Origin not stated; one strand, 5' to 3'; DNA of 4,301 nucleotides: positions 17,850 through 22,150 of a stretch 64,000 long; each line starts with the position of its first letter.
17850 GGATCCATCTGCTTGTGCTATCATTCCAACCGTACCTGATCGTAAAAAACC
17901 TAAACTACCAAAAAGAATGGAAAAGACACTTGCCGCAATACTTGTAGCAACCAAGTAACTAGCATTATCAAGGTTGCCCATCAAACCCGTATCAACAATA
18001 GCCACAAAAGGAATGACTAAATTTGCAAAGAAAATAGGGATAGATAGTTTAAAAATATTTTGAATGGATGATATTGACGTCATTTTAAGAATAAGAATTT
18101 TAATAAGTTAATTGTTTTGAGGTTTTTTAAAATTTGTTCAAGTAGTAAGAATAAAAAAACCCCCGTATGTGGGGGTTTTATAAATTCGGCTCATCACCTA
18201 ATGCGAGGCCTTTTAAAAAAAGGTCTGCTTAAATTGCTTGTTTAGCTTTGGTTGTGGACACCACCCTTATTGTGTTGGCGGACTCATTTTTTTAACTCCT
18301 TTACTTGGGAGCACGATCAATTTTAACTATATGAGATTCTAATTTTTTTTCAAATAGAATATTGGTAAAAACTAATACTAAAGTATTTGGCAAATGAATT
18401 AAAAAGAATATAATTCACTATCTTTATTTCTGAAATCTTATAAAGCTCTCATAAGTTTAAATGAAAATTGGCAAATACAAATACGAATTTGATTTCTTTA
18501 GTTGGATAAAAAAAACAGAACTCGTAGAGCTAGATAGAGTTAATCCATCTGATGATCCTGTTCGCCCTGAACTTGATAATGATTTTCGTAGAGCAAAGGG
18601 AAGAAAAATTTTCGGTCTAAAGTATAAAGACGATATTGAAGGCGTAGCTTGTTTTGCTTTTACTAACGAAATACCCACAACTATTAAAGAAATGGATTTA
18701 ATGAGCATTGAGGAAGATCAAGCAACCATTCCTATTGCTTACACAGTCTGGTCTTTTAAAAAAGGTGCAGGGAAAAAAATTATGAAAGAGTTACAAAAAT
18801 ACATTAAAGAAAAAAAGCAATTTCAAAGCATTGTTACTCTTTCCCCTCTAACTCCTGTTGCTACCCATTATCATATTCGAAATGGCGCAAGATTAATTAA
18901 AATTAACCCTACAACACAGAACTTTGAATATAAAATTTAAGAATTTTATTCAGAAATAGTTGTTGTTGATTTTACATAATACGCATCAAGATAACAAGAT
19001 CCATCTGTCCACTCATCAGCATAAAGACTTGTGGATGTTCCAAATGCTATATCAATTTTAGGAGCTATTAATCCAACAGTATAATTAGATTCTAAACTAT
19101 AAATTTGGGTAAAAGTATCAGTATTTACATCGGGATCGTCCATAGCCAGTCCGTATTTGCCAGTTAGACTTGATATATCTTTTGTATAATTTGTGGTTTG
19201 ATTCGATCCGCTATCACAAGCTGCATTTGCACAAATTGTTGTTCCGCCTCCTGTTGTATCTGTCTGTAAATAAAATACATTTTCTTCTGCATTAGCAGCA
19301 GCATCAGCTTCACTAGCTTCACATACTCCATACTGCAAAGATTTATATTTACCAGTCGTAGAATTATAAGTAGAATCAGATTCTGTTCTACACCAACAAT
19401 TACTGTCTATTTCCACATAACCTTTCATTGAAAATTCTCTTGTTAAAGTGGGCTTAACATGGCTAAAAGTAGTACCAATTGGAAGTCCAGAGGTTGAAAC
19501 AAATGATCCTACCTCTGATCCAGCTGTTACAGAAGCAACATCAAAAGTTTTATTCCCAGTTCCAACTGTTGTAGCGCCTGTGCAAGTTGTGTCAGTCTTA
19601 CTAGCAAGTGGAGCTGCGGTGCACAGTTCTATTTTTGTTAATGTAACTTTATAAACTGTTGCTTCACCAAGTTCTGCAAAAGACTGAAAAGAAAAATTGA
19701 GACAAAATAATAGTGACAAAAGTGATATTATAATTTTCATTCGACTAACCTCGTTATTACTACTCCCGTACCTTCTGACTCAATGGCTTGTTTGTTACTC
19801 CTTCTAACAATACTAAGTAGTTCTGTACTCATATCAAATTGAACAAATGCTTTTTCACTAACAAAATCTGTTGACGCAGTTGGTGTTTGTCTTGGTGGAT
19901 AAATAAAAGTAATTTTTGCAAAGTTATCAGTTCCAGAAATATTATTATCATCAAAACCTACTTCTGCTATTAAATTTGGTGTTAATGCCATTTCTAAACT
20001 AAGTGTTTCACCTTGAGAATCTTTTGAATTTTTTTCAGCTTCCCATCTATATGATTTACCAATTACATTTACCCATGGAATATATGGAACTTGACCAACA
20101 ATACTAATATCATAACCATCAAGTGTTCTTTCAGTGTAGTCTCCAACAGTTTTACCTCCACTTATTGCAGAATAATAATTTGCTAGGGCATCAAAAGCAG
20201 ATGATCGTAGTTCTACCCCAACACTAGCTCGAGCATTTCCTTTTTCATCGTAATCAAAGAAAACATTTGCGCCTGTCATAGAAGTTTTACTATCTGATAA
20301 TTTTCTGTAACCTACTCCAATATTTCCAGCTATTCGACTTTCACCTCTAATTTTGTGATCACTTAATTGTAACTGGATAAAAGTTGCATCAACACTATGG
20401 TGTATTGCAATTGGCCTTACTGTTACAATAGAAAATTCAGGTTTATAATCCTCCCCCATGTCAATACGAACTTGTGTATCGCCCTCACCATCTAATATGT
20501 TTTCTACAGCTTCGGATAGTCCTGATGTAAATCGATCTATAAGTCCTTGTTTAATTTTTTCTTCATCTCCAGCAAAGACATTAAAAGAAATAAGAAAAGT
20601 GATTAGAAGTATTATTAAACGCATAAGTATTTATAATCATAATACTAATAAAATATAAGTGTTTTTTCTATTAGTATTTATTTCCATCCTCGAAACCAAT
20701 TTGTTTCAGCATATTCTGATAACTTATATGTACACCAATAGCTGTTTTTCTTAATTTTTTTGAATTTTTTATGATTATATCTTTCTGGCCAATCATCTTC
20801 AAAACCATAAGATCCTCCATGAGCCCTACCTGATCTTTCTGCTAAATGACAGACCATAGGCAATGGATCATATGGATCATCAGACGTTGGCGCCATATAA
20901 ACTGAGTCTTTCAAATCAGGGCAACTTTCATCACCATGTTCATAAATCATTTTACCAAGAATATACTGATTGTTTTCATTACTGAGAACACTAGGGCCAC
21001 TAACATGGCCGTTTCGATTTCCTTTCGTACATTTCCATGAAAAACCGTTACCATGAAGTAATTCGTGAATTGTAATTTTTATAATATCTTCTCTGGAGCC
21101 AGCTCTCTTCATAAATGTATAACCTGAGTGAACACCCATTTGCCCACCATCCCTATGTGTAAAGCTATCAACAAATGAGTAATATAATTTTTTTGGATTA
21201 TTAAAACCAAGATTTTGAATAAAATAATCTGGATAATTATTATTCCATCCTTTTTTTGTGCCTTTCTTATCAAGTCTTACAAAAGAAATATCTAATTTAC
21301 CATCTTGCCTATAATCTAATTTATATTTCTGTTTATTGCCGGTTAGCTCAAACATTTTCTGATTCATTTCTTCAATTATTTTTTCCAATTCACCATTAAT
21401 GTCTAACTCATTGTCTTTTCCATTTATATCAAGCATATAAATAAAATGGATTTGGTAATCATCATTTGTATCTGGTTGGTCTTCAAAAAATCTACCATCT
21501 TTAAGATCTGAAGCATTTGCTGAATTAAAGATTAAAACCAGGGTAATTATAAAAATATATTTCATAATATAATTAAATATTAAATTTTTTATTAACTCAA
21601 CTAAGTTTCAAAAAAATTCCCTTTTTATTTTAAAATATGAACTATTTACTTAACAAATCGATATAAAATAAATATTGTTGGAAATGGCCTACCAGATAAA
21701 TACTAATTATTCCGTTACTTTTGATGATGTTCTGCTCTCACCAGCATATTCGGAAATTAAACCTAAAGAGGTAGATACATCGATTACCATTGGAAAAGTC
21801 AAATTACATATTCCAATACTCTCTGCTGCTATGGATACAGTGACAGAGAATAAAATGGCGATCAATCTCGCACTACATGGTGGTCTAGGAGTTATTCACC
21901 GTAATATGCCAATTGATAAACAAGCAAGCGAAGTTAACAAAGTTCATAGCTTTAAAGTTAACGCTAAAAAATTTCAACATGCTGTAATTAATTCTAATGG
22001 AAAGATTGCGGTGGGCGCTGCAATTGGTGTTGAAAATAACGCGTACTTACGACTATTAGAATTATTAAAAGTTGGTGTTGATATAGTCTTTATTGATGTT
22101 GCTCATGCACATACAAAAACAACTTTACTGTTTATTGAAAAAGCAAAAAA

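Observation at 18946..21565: Three-gene envelope module: secreted HExxH protein, passenger-less inverse-autotransporter-like barrel and a secreted 8-Cys Thr-rich protein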

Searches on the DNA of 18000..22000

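Call 93: search_rna_families(source=window, start=18000, end=22000, threshold=evalue, max_evalue=0.1)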
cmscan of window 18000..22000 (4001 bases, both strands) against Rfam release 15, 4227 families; matches with E-value up to 0.1: 1.
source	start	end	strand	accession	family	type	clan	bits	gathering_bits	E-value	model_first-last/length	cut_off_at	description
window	18150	18249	-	RF01859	Phe_leader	Cis-reg; leader;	-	28.4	55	0.083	1-125/125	no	Phenylalanine leader peptide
